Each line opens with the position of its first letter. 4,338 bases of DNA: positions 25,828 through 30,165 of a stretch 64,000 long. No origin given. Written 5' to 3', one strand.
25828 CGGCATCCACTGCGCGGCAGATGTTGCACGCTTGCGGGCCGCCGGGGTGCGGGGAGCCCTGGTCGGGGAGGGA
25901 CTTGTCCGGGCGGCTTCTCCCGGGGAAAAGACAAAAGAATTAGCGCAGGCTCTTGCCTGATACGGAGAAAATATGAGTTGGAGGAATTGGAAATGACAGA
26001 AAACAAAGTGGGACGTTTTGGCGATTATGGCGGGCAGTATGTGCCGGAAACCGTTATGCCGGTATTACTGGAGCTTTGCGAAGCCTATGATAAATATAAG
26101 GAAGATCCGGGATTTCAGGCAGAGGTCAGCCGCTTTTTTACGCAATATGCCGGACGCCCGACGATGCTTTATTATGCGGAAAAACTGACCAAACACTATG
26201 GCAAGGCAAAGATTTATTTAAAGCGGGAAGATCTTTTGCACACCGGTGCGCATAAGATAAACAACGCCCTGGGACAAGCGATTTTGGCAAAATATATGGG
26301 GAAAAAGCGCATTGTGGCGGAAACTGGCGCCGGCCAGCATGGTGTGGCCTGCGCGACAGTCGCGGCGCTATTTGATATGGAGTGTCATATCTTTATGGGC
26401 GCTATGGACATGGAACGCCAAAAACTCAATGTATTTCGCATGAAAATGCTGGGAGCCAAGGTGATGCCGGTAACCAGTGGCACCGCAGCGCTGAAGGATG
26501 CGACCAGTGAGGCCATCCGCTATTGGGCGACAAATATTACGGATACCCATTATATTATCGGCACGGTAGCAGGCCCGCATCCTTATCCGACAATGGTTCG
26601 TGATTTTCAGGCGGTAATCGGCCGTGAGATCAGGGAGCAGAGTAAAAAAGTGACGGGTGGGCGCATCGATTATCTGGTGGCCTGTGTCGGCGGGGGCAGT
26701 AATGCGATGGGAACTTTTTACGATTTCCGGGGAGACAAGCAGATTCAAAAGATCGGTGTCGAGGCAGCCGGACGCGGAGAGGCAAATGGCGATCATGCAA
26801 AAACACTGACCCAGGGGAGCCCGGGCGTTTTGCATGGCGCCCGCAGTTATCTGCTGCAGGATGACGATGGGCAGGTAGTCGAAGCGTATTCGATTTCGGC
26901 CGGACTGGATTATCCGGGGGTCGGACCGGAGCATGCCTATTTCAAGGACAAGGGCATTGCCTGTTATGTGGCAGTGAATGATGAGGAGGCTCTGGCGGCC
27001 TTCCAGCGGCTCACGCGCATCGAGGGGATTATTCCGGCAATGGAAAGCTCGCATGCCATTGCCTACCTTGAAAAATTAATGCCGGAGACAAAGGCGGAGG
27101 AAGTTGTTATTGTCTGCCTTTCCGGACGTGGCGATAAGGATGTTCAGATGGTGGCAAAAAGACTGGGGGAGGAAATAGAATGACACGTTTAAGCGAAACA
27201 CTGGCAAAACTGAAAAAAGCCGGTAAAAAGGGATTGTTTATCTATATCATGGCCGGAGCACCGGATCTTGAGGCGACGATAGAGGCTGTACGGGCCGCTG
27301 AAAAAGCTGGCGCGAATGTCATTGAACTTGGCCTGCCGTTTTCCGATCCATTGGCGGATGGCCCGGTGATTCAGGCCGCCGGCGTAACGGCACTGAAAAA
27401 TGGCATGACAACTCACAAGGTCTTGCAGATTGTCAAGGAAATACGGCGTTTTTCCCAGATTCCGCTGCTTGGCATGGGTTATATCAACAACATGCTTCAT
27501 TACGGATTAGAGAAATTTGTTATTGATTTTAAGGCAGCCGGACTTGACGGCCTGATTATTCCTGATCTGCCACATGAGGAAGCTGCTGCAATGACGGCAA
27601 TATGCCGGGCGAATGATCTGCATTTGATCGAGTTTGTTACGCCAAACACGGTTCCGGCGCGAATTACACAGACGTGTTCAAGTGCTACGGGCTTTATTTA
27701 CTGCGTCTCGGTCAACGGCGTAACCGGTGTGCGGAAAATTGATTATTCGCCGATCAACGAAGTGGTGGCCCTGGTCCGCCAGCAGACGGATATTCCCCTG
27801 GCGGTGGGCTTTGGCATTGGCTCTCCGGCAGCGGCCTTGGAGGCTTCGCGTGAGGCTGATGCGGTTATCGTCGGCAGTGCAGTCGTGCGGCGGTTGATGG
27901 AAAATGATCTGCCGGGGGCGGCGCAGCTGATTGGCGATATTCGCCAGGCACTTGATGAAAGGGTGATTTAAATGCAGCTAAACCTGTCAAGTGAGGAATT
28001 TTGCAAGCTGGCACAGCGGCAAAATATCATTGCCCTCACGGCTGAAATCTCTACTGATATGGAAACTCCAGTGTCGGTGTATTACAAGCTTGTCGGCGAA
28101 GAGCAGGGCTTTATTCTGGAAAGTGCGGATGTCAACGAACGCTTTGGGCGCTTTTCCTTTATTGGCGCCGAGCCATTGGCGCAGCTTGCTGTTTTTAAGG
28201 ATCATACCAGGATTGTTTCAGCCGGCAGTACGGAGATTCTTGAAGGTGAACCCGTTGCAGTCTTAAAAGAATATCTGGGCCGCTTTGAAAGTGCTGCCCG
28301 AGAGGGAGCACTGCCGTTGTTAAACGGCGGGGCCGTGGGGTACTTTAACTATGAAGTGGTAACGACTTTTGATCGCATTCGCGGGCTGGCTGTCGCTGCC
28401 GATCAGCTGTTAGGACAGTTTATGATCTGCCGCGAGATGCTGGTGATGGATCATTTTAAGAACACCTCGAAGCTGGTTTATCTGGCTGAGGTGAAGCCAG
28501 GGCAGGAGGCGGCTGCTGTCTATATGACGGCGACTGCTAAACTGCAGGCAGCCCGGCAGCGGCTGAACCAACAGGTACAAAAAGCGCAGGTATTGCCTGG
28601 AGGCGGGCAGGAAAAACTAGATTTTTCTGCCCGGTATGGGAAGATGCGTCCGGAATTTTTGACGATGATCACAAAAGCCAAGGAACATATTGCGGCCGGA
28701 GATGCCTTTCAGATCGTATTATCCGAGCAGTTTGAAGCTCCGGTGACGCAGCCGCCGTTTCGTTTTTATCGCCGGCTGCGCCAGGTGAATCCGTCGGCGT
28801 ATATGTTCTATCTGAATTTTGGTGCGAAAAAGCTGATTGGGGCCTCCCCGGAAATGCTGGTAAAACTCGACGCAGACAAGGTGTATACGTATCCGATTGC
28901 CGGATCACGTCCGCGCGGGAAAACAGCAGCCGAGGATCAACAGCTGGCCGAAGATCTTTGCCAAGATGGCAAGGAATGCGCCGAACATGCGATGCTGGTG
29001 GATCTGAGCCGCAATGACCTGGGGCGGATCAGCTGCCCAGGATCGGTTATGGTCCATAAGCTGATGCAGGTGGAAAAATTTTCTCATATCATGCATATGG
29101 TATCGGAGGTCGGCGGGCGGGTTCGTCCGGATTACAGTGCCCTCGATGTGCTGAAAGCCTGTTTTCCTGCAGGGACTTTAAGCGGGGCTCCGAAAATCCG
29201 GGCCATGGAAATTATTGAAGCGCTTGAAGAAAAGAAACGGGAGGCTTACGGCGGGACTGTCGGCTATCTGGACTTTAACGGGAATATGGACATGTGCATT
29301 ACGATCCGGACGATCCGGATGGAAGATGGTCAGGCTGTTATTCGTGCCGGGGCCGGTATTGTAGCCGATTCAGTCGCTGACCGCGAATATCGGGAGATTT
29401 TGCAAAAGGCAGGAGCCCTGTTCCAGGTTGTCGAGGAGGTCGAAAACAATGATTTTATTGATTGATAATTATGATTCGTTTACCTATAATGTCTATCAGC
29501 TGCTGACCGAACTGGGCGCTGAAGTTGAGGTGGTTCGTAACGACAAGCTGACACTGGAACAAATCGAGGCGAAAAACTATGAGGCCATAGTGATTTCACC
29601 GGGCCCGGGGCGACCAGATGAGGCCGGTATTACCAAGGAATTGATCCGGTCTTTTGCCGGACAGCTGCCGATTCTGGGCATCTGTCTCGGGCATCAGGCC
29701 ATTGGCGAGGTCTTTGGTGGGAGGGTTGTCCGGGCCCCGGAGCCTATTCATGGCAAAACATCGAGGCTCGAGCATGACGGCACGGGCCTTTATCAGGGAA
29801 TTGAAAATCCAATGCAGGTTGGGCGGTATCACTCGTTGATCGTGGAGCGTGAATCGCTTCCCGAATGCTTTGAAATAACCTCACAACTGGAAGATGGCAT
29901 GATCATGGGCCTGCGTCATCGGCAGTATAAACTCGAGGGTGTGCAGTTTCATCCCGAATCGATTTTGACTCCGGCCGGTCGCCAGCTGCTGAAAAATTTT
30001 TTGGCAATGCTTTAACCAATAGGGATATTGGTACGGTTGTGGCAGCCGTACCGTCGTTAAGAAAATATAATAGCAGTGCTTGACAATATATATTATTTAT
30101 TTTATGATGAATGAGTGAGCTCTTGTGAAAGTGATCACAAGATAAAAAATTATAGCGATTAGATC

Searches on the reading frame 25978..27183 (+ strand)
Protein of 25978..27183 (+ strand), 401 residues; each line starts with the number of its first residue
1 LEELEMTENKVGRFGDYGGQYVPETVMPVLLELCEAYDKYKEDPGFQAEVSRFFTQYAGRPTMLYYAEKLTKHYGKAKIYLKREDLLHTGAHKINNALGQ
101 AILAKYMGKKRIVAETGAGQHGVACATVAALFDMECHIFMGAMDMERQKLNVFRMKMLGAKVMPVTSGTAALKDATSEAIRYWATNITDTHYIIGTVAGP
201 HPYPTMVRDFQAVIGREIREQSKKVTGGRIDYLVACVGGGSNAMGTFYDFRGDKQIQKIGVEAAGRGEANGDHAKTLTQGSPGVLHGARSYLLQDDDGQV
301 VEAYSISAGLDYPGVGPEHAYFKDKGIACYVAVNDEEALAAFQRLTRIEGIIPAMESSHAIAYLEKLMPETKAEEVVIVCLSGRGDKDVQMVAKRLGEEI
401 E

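Call 6: search_protein_families(library=pfam, proteins=[window:25978-27183:+])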
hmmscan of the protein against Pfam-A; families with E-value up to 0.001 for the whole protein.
window:25978-27183:+ (401 aa): 1 family
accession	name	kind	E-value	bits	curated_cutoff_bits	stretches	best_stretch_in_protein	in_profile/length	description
PF00291.31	PALP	-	8.2e-39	134.1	35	1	57-383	3-295/295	Pyridoxal-phosphate dependent enzyme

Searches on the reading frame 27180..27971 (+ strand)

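Call 6: search_protein_families(library=pfam, proteins=[window:27180-27971:+])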
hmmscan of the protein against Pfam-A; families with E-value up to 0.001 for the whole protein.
window:27180-27971:+ (263 aa): 2 families
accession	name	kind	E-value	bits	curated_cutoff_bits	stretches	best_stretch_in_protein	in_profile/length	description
PF00290.26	Trp_syntA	-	1.7e-79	266.8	27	1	8-242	1-236/259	Tryptophan synthase alpha chain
PF01884.23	PcrB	-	5.3e-05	23.3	23.9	1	190-236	166-212/226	PcrB family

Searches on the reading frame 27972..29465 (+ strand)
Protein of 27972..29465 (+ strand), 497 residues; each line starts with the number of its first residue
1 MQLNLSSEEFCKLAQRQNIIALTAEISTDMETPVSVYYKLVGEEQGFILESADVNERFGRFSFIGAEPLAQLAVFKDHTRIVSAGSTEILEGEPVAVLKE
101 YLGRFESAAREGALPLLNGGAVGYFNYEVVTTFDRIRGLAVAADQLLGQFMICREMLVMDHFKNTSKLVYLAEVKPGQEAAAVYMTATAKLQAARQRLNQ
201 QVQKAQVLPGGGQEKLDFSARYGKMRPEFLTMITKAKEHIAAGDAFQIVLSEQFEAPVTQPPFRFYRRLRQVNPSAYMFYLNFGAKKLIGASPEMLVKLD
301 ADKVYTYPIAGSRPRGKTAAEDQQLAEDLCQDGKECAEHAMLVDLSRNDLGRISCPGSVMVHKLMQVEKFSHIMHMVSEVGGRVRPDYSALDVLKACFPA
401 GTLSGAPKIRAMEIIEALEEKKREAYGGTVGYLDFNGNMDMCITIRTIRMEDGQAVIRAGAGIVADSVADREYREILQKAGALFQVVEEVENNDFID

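Call 6: search_protein_families(library=pfam, proteins=[window:27972-29465:+])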
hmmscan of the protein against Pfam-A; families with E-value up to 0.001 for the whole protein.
window:27972-29465:+ (497 aa): 2 families
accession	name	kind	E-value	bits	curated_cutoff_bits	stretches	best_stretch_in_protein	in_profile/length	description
PF00425.24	Chorismate_bind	-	2.9e-93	312.6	27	1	227-479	3-257/257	chorismate binding enzyme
PF04715.19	Anth_synt_I_N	-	1.1e-25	90.9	23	1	29-165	1-137/140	Anthranilate synthase component I, N terminal region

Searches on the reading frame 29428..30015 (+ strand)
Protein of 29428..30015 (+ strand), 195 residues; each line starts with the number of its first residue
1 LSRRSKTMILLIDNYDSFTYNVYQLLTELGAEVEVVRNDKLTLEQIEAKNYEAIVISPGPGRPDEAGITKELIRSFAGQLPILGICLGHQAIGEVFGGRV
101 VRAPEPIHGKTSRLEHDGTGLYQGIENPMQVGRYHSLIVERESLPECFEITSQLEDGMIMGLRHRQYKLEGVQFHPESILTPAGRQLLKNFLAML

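Call 6: search_protein_families(library=pfam, proteins=[window:29428-30015:+])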
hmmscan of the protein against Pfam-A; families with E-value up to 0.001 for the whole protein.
window:29428-30015:+ (195 aa): 2 families
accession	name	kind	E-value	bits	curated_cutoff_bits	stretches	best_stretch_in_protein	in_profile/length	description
PF00117.34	GATase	-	5.8e-63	212.4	22.8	1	10-193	1-188/190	Glutamine amidotransferase class-I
PF07722.19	Peptidase_C26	-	5.6e-10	39.8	20.5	1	76-177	102-219/219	Peptidase C26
